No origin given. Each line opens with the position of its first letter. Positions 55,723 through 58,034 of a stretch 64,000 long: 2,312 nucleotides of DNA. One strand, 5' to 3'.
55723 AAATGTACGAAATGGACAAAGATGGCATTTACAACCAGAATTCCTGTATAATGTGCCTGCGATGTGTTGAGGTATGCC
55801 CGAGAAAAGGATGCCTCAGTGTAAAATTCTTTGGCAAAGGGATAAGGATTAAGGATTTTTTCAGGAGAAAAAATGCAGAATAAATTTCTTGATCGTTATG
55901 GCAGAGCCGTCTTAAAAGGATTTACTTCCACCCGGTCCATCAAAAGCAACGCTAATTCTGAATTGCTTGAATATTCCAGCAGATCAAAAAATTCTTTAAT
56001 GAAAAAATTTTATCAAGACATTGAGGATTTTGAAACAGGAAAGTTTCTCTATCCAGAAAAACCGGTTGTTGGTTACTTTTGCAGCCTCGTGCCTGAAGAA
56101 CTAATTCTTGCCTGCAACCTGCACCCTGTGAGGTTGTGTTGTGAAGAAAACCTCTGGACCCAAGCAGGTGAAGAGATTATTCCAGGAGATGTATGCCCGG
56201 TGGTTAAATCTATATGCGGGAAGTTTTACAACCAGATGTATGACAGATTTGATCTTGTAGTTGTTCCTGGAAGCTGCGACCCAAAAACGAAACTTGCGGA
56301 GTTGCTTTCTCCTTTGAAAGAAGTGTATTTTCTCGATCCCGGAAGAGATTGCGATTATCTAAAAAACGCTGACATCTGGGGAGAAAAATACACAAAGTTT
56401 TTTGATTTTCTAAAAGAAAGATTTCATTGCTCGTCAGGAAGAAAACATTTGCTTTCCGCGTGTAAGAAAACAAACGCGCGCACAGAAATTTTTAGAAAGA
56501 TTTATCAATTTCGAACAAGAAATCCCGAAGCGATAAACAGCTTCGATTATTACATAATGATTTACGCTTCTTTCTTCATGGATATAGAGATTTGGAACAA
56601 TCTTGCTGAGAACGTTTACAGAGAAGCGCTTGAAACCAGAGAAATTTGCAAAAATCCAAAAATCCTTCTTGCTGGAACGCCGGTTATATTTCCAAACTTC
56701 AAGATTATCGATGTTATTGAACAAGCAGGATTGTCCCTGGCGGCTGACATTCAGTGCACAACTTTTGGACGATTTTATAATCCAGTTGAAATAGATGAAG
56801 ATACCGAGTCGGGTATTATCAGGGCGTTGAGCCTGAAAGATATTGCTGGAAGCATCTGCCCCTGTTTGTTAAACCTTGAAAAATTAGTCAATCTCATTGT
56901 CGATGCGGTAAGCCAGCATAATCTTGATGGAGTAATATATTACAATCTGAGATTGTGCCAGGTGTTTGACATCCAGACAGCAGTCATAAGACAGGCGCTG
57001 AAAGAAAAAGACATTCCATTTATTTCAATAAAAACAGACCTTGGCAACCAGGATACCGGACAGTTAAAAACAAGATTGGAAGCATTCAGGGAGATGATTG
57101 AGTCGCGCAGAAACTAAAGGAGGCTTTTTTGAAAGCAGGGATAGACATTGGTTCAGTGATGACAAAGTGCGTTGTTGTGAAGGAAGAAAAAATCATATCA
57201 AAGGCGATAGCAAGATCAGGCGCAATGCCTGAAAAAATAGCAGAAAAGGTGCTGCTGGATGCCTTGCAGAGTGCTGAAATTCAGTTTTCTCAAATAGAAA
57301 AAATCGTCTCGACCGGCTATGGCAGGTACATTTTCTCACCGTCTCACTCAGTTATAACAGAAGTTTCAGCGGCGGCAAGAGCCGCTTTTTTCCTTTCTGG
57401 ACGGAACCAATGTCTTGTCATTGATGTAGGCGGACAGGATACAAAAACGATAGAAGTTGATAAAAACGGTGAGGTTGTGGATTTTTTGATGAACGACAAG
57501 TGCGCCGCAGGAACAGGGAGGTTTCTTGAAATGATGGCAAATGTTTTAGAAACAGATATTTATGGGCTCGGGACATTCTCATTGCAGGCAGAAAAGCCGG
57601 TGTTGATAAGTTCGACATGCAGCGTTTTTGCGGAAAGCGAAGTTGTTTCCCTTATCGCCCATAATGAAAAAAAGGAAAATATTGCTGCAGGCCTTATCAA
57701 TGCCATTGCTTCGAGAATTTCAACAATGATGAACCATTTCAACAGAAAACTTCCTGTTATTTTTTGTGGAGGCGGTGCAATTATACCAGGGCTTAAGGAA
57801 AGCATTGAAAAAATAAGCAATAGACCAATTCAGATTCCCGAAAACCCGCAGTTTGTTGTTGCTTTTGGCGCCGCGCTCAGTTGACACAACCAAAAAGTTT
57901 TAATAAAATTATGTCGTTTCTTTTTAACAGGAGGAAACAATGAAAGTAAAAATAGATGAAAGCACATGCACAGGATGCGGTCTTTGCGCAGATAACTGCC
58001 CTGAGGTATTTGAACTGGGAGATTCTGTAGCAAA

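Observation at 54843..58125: YjiL/YjiM-like module: solo 2-hydroxyacyl-CoA dehydratase subunit, activase, ferredoxin and a NapH-like membrane polyferredoxin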

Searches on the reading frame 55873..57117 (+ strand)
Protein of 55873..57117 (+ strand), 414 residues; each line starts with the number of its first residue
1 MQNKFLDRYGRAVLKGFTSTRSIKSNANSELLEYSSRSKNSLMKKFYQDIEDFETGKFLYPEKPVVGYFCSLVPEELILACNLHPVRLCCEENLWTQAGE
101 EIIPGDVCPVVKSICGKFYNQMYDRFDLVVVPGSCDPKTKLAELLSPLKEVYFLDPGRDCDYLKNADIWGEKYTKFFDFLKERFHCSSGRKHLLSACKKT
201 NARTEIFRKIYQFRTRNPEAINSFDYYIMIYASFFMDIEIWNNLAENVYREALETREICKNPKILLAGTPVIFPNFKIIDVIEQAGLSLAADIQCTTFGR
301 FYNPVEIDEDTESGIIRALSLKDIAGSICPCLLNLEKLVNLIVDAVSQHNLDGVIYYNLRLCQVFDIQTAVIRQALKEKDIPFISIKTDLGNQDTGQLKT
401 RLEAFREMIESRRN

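Call 3: search_protein_families(library=pfam, proteins=[window:55873-57117:+], max_evalue=0.01)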
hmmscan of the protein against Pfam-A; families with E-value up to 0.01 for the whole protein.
window:55873-57117:+ (414 aa): 1 family
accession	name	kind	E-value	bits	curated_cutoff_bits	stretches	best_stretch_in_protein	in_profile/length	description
PF06050.19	HGD-D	-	8.4e-69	233.2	28.4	1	70-409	1-342/342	2-hydroxyglutaryl-CoA dehydratase, D-component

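Call 4: search_protein_families(library=ncbifam, proteins=[window:55873-57117:+], max_evalue=0.01)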
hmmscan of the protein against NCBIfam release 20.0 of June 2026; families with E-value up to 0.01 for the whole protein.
window:55873-57117:+ (414 aa): 5 families
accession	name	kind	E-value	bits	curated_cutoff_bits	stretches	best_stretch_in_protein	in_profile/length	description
NF040772.1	double_cubane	equivalog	1.9e-69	234.5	350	1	62-409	19-372/372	double-cubane-cluster-containing anaerobic reductase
NF052456.1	HyiscapDhHadC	equivalog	1.3e-23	83.6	700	1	62-409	27-372/372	(R)-2-hydroxyisocaproyl-CoA dehydratase subunit beta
TIGR02263.1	benz_CoA_red_C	equivalog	3.7e-18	65.6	421.15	1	60-389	27-360/380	benzoyl-CoA reductase subunit C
TIGR03190.1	benz_CoA_bzdN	equivalog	1.1e-10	40.9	453.8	1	44-409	8-371/377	benzoyl-CoA reductase, bzd-type, subunit N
NF052455.1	HyiscapDhHadB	equivalog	1.8e-06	26.9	750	1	333-413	314-398/398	(R)-2-hydroxyisocaproyl-CoA dehydratase subunit alpha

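Call 5: search_solved_structures(query=window:55873-57117:+, max_evalue=0.001, show_alignments=2)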
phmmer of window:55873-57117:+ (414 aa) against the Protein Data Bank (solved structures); distinct sequences matched with E-value up to 0.001: 4.
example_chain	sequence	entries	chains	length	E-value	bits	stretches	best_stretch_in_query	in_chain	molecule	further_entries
7yyl_C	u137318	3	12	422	1.5e-43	152.3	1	62-409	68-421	Dehydratase family protein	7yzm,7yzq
6eno_A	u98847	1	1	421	2.9e-43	151.4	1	62-409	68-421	Dehydratase family protein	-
3o3m_B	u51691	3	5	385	1.9e-18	69.7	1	63-409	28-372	beta subunit 2-hydroxyacyl-CoA dehydratase | beta-subunit 2-hydroxyacyl-CoA dehydratase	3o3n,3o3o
8s02_B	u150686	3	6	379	2.5e-10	43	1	45-410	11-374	BzdN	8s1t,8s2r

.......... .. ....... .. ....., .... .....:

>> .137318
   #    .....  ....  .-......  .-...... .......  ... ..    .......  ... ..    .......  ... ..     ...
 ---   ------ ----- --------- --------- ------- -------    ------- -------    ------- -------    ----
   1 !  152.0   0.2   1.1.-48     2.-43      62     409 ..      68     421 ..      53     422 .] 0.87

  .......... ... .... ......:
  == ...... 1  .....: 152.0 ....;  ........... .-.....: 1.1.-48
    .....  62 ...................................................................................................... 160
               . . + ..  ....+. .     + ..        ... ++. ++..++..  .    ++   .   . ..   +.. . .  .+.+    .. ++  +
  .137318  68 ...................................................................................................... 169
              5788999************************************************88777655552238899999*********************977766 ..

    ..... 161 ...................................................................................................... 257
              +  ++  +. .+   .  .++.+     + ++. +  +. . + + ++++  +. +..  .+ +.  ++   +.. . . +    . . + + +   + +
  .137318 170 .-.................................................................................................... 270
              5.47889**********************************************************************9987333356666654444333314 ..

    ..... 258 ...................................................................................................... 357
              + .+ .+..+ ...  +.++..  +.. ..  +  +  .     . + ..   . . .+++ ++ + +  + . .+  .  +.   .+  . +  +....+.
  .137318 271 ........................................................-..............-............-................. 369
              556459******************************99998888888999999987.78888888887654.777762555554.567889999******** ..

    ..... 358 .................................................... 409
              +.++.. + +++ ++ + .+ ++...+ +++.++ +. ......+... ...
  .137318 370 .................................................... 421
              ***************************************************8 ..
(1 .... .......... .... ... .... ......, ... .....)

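Call 13: find_homologous_proteins(query=window:55873-57117:+, max_evalue=1e-20)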
Query window:55873-57117:+ (414 aa): 94 proteins with E <= 1e-20 among 5210 candidates.
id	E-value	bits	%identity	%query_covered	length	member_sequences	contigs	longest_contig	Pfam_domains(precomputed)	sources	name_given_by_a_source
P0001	2.2e-273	924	97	100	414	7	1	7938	PF06050.20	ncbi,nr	ncbi:MAG: 2-hydroxyacyl-CoA dehydratase family protein [Candidatus Omnitrophica bacterium]|nr:2-hydr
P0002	9.1e-212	721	73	99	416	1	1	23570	PF06050.20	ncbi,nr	ncbi:MAG: 2-hydroxyacyl-CoA dehydratase family protein [bacterium]|nr:2-hydroxyacyl-CoA dehydratase 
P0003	3.2e-200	683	71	100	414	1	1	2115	PF06050.20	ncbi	-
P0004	5.2e-200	683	71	99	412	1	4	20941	PF06050.20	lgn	-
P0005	6.6e-195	666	69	100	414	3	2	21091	PF06050.20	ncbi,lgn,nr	ncbi:MAG: 2-hydroxyacyl-CoA dehydratase family protein [Candidatus Omnitrophica bacterium]|nr:2-hydr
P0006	9.2e-195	665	69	99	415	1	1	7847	PF06050.20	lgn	-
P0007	2.8e-191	654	68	100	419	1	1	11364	PF06050.20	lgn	-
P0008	1.9e-185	635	65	100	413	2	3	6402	PF06050.20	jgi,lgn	-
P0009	4.6e-184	630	65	100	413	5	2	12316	PF06050.20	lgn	-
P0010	1.3e-182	625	65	100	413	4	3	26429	PF06050.20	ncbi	ncbi:MAG: 2-hydroxyacyl-CoA dehydratase subunit D [Candidatus Ratteibacteria bacterium]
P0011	2.7e-176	604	64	97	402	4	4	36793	PF06050.20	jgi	-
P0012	3.0e-142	492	57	84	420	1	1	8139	PF06050.20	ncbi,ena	-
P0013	7.0e-136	471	50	99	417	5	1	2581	PF06050.20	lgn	-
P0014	5.9e-135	468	51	96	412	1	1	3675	PF06050.20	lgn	-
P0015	5.0e-132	459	50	99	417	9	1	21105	PF06050.20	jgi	-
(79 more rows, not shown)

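Call 18: find_related_loci(query=A2, collection=genome_contigs, flank=8000)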
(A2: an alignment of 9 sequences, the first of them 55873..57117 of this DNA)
Query A2 (414 aa) in genome_contigs; peptide patterns used: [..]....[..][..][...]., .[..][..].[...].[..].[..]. (x = any residue, [..] = any of these).
285 stretches matched a pattern; 217 encode a relative of the query (tblastn E <= 1e-3); the best 80 are kept; 80 distinct loci.
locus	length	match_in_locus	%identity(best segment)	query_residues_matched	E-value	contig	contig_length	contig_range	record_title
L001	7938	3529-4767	97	1-413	0e+0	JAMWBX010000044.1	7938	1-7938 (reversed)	MAG: Candidatus Omnitrophota bacterium isolate DG_2.bins.114.Tibet NODE_13778_length_7938_cov_1.015875, whole genome sho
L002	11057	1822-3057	73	1-410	0e+0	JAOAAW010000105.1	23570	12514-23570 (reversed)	MAG: bacterium isolate SKW160 k141_1279975, whole genome shotgun sequence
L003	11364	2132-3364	69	2-413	0e+0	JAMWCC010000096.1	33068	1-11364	MAG: Candidatus Omnitrophota bacterium isolate DRTY-6.bins.107.201705 NODE_3303_length_33068_cov_1.11296, whole genome s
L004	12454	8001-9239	64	1-413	0e+0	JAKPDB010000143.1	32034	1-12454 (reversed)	MAG: bacterium isolate JPMR_maxbin.046 k141_522933, whole genome shotgun sequence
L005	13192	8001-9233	65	1-412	0e+0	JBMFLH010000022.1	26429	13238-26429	MAG: Candidatus Ratteibacteria bacterium isolate KM4336-44 NODE_697_length_26429_cov_6.323083, whole genome shotgun sequ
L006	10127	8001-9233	63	1-412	0e+0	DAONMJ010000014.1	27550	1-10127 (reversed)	MAG TPA_asm: bacterium isolate AMR_MDS_3664 NODE_1563_length_27550_cov_10.529915, whole genome shotgun sequence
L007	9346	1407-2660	50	1-413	2e-139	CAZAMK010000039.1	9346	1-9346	MAG TPA_asm: uncultured bacterium isolate binchicken_co66_14 genome assembly, contig: NODE_10947_length_9346_cov_4.12409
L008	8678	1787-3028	50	1-409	2e-135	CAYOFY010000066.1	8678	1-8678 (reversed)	MAG TPA_asm: uncultured bacterium isolate SRP098346_co1_300 genome assembly, contig: NODE_10878_length_8678_cov_26.98863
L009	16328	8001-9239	49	1-409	4e-133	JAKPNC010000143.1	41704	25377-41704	MAG: bacterium isolate JPAS_metabat.71 k141_391644, whole genome shotgun sequence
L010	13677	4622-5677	54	61-409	2e-131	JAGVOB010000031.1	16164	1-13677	MAG: Candidatus Omnitrophota bacterium isolate DeMMO3_15 c_000000033617, whole genome shotgun sequence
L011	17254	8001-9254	48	1-409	5e-131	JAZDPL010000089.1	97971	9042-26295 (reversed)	MAG: Candidatus Omnitrophota bacterium isolate MEGAHIT-group-0.834 k141_3093900, whole genome shotgun sequence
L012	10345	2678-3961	47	1-409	6e-130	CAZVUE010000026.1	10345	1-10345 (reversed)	MAG TPA_asm: uncultured bacterium isolate binchicken_co387_542 genome assembly, contig: NODE_8601_length_10345_cov_6.725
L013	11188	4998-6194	48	12-409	2e-128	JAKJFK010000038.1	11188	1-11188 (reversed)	MAG: candidate division TA06 bacterium isolate UR.bin248 UR_contig_16925, whole genome shotgun sequence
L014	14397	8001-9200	48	7-409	8e-125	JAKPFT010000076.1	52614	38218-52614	MAG: bacterium isolate JPMR_metabat.36 k141_985911, whole genome shotgun sequence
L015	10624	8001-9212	47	2-409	1e-123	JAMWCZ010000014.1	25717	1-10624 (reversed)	MAG: Candidatus Omnitrophota bacterium isolate QZM4_2.bins.330.Tibet NODE_6552_length_25717_cov_1.879875, whole genome s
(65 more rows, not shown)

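Call 26: search_protein_families(library=pfam, proteins=[L011:5257-6387:+, L013:2295-3326:+, L009:5375-6421:+, L014:6754-7935:+], max_evalue=10)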
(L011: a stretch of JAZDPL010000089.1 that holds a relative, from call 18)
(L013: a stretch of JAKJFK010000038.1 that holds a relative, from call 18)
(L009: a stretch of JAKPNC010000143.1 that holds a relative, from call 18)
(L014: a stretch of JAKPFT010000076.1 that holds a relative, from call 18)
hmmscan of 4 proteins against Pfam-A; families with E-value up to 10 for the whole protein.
L011:5257-6387:+ (376 aa): 1 family
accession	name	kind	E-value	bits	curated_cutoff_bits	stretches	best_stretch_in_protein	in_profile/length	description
PF06452.16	CBM9_1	-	8.3e-06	26.2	23.4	1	201-372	1-180/185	Carbohydrate family 9 binding domain-like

L013:2295-3326:+ (343 aa): 0 families

L009:5375-6421:+ (348 aa): 5 families
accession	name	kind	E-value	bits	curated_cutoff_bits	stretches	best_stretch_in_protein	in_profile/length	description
PF06452.16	CBM9_1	-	0.0057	17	23.4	1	173-345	1-181/185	Carbohydrate family 9 binding domain-like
PF22067.2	Cep192_D3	-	0.021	15.4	27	1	81-126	36-81/99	Cep192 domain 3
PF22544.2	HYDIN_VesB_CFA65-like_Ig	-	0.027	15.1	25.5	1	61-126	18-83/100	HYDIN/CFA65/VesB-like, Ig-like domain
PF08626.16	TRAPPC9-Trs120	-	0.17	9.7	24.7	1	40-115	676-751/1229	Transport protein Trs120 or TRAPPC9, TRAPP II complex subunit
PF15780.11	ASH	-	0.18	12.5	27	1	59-115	21-77/98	Abnormal spindle-like microcephaly-assoc'd, ASPM-SPD-2-Hydin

L014:6754-7935:+ (393 aa): 1 family
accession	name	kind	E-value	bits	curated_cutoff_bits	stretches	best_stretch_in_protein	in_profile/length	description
PF15780.11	ASH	-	0.15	12.7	27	0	108-162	26-80/98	Abnormal spindle-like microcephaly-assoc'd, ASPM-SPD-2-Hydin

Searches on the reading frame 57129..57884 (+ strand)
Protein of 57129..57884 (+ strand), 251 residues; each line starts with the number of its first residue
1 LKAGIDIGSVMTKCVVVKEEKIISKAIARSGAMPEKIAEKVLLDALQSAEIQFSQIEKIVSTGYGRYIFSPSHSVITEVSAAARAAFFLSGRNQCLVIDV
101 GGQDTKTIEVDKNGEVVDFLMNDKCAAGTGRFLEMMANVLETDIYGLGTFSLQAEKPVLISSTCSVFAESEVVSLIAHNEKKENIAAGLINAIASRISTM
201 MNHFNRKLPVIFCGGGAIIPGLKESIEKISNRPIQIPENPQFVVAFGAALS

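Call 3: search_protein_families(library=pfam, proteins=[window:57129-57884:+], max_evalue=0.01)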
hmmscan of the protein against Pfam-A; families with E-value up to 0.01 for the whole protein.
window:57129-57884:+ (251 aa): 6 families
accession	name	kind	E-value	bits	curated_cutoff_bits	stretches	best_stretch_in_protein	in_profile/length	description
PF01869.26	BcrAD_BadFG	-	3.7e-48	164.8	31.5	1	4-250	2-269/271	BadF/BadG/BcrA/BcrD ATPase family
PF21522.3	MreB-like_C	-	1.6e-05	25.9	27.8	1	97-219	1-116/123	Archaeal actin homologue MreB-like, C-terminal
PF14450.12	FtsA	-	2.5e-05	25.1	31.8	1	3-247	1-127/127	Cell division protein FtsA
PF06723.19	MreB_Mbl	-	0.00027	20.3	27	1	210-249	277-316/327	MreB/Mbl protein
PF03630.20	Fumble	-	0.00051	19.8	28.5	0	140-215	213-290/334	Fumble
PF00022.25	Actin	-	0.0013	17.8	27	0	81-110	130-159/410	Actin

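Call 4: search_protein_families(library=ncbifam, proteins=[window:57129-57884:+], max_evalue=0.01)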
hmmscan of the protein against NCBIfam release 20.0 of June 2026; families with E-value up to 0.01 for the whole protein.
window:57129-57884:+ (251 aa): 13 families
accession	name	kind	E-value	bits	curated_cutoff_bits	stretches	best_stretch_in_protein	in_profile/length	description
TIGR00241.1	CoA_E_activ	domain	8.8e-74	248.2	125.4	1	1-250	1-247/248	acyl-CoA dehydratase activase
TIGR03192.1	benz_CoA_bzdQ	equivalog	1.1e-41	143.2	380.2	1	3-250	35-284/293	benzoyl-CoA reductase, bzd-type, subunit Q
TIGR03286.1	methan_mark_15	hypoth_equivalog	1.3e-39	136.3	455.75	1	2-250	146-399/404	methanogenesis marker 15 protein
TIGR02259.1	benz_CoA_red_A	equivalog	1.1e-33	116.6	578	1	50-199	225-373/432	benzoyl-CoA reductase subunit A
TIGR02261.1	benz_CoA_red_D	equivalog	6.1e-27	94.4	312.85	1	2-227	3-232/262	benzoyl-CoA reductase subunit D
NF011660.0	PRK15080.1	equivalog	1e-05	24.9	182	1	183-250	205-271/277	ethanolamine utilization protein EutJ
TIGR01312.1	XylB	equivalog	2.6e-05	23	380.25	0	176-250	355-433/481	xylulokinase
NF009842.0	PRK13317.1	equivalog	3.2e-05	23.4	234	0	153-250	168-270/277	type II pantothenate kinase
NF009850.0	PRK13320.1-2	equivalog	0.00074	19.3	321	0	169-219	158-210/241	type III pantothenate kinase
TIGR02529.1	EutJ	subfamily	0.0031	17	152.1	0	187-250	176-238/239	ethanolamine utilization protein EutJ family protein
NF010539.0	PRK13927.1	subfamily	0.004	16.1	293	0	210-249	284-323/339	rod shape-determining protein MreB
TIGR00904.1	mreB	subfamily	0.0056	15.8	365.75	0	210-248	284-322/334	MreB/Mrl family cell shape determining protein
NF009853.0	PRK13320.1-5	equivalog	0.0075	15.8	287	0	5-41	5-41/243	type III pantothenate kinase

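Call 6: search_solved_structures(query=window:57129-57884:+, max_evalue=0.001, show_alignments=1)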
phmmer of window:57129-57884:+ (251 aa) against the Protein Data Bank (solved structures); distinct sequences matched with E-value up to 0.001: 6.
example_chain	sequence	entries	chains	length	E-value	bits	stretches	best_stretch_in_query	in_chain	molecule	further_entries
4eht_A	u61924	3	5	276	8.5e-52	179.3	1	3-250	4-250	Activator of 2-hydroxyisocaproyl-CoA dehydratase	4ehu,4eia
9gai_D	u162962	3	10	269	1e-49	172.5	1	3-250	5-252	3-methylbenzoyl-CoA reductase alpha subunit MbdQ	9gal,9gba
7yyl_E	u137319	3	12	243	9e-42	146.5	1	1-250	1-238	Putative CoA-substrate-specific enzyme activase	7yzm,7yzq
1hux_A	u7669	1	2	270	1.2e-41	146.1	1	3-250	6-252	ACTIVATOR OF (R)-2-HYDROXYGLUTARYL-COA DEHYDRATASE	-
9gai_C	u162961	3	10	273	2.9e-31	112.1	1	3-250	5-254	3-methylbenzoyl-CoA reductase delta subunit MbdP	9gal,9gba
3h1q_A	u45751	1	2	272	2.4e-05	27.4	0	166-250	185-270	Ethanolamine utilization protein EutJ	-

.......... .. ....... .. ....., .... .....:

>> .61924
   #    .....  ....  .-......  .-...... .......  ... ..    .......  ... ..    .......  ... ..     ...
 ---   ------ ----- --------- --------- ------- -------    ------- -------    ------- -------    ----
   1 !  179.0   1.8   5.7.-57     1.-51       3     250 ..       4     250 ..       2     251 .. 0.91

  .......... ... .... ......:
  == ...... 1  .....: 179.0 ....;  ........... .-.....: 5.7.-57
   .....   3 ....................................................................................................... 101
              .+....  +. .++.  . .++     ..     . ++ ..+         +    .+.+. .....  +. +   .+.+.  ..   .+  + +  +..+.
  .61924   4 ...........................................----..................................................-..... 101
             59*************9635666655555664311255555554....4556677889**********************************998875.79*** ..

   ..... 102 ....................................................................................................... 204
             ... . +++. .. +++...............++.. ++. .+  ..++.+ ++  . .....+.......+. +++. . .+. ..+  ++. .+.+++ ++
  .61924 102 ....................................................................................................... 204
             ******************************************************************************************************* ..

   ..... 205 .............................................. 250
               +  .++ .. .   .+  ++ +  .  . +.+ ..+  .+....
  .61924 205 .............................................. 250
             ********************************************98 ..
